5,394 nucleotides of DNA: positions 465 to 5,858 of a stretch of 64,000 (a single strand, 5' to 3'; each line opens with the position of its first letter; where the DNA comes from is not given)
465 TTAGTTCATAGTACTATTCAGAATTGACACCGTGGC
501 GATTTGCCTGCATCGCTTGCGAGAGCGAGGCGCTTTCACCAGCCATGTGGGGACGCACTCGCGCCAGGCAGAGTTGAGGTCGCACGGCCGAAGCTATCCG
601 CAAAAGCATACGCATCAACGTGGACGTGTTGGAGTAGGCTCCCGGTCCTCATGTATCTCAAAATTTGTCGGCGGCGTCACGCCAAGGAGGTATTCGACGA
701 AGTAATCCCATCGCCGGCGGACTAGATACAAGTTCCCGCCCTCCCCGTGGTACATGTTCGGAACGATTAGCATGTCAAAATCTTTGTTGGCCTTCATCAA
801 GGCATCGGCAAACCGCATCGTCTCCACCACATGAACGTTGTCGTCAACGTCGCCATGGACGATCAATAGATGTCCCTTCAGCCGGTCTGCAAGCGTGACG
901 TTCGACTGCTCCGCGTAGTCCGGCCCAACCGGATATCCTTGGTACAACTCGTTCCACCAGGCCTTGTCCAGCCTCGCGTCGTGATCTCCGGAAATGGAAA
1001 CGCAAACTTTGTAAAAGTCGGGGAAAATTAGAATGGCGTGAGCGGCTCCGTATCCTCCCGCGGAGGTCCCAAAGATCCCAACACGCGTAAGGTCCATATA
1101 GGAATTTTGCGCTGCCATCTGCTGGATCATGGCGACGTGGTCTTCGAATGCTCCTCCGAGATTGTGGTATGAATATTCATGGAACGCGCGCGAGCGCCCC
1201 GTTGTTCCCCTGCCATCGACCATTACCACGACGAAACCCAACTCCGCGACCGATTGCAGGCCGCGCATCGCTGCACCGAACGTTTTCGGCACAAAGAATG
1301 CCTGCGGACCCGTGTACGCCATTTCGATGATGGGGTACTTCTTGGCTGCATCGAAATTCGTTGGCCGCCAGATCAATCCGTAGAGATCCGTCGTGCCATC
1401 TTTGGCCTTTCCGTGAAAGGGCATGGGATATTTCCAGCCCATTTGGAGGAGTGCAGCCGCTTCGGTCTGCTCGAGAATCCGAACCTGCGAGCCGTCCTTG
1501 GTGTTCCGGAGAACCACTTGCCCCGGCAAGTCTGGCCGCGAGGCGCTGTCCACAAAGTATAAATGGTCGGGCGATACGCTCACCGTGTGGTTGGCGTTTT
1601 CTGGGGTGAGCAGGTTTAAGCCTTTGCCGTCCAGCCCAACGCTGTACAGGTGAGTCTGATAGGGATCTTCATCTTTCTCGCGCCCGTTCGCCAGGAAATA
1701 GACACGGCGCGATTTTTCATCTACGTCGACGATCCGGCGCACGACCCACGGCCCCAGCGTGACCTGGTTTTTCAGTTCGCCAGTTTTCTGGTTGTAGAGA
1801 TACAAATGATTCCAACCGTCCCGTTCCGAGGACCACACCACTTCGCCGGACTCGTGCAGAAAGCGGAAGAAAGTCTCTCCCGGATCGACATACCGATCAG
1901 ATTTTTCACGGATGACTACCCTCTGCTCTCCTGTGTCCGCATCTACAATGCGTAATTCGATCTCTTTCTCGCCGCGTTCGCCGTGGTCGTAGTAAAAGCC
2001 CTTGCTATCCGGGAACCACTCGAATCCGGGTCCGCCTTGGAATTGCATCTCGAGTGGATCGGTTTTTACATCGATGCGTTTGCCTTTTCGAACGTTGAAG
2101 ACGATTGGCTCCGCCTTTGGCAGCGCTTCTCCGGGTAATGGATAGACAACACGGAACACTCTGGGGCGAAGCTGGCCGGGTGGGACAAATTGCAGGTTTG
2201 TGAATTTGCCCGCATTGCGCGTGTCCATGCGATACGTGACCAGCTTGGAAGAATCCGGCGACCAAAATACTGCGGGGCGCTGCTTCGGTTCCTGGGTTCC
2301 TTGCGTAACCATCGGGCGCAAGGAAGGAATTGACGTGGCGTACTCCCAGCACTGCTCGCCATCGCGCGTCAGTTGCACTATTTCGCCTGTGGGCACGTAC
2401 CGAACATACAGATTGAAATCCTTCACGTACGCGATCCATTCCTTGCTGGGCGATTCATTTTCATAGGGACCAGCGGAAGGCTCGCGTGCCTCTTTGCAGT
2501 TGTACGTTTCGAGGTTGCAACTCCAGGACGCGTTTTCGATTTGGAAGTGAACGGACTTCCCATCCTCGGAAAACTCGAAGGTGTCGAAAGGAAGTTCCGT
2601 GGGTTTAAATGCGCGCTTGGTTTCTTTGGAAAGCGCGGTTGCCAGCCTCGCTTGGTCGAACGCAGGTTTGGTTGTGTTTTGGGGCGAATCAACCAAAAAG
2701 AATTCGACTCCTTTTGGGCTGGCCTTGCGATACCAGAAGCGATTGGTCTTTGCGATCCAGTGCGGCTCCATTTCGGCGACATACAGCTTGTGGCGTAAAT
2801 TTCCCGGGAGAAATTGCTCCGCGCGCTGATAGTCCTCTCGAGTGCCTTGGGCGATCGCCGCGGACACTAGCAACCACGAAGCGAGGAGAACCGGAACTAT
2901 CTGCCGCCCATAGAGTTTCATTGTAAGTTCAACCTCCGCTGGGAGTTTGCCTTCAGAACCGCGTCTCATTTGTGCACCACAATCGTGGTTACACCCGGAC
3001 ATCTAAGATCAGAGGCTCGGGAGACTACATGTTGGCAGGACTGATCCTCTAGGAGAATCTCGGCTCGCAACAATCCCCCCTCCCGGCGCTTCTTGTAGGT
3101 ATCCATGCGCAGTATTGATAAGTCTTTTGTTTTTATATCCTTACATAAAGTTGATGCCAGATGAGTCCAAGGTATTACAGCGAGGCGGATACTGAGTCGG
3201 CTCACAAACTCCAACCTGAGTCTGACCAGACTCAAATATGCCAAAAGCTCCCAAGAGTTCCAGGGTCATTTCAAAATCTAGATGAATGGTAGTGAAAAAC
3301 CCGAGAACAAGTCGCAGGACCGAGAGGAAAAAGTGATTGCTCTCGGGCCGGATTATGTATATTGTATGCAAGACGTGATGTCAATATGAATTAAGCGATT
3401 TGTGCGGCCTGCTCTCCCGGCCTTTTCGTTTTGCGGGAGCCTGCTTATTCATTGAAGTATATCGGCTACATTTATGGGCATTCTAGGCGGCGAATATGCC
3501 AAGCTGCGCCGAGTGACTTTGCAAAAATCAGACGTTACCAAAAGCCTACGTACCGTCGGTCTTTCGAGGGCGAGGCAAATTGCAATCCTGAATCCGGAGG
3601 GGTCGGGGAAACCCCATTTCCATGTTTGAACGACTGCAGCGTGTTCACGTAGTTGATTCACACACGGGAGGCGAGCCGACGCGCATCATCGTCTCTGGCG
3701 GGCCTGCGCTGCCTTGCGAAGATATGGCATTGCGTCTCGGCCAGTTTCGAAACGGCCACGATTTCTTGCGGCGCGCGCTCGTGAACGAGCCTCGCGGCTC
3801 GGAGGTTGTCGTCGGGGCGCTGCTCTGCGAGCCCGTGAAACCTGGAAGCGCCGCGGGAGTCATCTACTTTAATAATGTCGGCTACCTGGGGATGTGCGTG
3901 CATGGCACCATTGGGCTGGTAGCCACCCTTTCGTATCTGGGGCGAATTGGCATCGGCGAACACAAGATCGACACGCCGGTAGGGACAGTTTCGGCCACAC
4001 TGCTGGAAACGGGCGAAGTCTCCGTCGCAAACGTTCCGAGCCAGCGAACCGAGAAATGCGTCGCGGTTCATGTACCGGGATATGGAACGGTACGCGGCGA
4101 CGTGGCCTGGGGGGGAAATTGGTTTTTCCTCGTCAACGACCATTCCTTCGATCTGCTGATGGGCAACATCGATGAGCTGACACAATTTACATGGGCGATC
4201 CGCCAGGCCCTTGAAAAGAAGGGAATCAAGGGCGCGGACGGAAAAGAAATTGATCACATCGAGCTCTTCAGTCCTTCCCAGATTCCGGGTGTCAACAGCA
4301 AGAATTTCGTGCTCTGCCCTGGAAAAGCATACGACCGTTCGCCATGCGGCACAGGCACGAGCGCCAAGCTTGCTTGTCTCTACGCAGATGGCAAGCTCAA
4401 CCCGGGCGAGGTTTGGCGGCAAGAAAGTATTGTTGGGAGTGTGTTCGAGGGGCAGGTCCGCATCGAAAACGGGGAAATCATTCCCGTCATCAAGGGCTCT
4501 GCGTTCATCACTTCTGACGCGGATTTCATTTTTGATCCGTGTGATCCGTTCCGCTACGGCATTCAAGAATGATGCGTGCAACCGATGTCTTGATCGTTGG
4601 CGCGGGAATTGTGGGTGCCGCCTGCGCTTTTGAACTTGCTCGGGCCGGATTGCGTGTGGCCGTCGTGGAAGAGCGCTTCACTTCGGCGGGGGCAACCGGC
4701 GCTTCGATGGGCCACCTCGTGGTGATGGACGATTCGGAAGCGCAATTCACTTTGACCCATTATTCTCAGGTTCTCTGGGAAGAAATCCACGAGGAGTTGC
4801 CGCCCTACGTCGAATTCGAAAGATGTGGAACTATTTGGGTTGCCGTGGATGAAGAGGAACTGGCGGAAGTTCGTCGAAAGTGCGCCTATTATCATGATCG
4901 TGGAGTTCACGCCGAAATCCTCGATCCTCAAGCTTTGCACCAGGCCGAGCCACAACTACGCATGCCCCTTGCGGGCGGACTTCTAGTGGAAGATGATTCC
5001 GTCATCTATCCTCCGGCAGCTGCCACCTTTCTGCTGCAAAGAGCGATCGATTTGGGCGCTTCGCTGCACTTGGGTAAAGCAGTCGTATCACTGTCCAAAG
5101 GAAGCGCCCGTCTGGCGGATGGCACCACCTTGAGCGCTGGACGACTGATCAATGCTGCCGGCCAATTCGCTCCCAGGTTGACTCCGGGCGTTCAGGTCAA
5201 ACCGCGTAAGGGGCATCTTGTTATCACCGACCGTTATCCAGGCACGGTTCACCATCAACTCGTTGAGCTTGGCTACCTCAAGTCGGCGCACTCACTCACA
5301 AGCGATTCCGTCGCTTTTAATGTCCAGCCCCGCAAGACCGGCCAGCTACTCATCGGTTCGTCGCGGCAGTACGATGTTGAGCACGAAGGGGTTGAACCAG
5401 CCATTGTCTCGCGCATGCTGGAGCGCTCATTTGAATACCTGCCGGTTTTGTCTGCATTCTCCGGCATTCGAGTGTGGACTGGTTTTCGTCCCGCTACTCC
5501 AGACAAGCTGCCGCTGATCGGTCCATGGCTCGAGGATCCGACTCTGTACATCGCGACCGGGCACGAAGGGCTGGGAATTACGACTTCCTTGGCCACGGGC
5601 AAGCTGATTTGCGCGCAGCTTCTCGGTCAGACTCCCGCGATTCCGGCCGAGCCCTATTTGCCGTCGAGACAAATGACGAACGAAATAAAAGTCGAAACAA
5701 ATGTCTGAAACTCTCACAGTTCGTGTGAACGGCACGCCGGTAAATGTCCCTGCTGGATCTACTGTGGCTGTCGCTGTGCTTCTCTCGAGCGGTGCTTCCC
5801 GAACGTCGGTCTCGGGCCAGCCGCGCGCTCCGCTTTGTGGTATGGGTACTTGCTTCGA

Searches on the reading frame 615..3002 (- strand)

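Call 10: search_protein_families(library=pfam, proteins=[window:615-3002:-])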
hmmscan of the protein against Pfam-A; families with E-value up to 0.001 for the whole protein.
window:615-3002:- (795 aa): 5 families
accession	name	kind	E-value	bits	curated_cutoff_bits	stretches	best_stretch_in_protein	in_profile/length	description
PF00930.27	DPPIV_N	-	3.2e-57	194.3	22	1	151-493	17-353/354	Dipeptidyl peptidase IV (DPP IV) N-terminal region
PF00326.27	Peptidase_S9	-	5.1e-38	131.1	22.6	1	582-772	7-210/213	Prolyl oligopeptidase family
PF02129.25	Peptidase_S15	-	7.1e-05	23.1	23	0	535-658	1-114/262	X-Pro dipeptidyl-peptidase (S15 family)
PF12146.15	Hydrolase_4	-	0.00013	21.8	27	0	584-666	26-103/239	Serine aminopeptidase, S33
PF07859.19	Abhydrolase_3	-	0.00036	20.8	25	0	613-660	43-92/210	alpha/beta hydrolase fold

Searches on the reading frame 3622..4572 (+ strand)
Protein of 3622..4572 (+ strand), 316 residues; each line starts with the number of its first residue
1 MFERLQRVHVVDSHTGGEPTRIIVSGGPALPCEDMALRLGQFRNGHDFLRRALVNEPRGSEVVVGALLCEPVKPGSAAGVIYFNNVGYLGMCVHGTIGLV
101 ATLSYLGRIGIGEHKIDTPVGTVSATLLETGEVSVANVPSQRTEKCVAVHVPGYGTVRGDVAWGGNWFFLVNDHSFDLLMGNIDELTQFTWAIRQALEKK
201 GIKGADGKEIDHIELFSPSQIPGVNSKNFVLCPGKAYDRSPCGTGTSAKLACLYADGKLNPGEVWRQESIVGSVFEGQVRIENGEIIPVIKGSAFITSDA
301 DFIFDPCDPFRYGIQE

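Call 10: search_protein_families(library=pfam, proteins=[window:3622-4572:+])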
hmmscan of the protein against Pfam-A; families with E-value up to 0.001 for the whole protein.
window:3622-4572:+ (316 aa): 1 family
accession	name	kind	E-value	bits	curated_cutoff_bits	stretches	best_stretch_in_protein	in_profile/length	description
PF05544.16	Pro_racemase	-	1.8e-91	307.1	27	1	10-314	1-324/325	Proline racemase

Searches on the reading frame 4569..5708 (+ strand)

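Call 10: search_protein_families(library=pfam, proteins=[window:4569-5708:+])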
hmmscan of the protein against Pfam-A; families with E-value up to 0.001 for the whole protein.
window:4569-5708:+ (379 aa): 8 families
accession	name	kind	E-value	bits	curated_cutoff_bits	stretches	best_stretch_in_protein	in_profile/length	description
PF01266.30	DAO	-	2.4e-69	235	27.9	1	6-349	1-352/353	FAD dependent oxidoreductase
PF00890.30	FAD_binding_2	-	5.6e-09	36.1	20.4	1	6-58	1-53/414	FAD binding domain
PF12831.13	FAD_oxidored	-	5.4e-07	29.7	27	1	6-101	1-93/416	FAD dependent oxidoreductase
PF01946.23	Thi4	-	2.7e-06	27.3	26.2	1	4-55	17-71/235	Thi4 family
PF07992.20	Pyr_redox_2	-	3.6e-06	27.1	26.1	1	6-208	2-119/291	Pyridine nucleotide-disulphide oxidoreductase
PF13450.12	NAD_binding_8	-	9.5e-06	26.3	21.9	1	9-38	1-30/68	NAD(P)-binding Rossmann-like domain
PF01494.25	FAD_binding_3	-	2.5e-05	24.1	22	1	5-40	2-37/349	FAD binding domain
PF00070.33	Pyr_redox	-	0.0002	22.3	22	0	7-37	2-32/82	Pyridine nucleotide-disulphide oxidoreductase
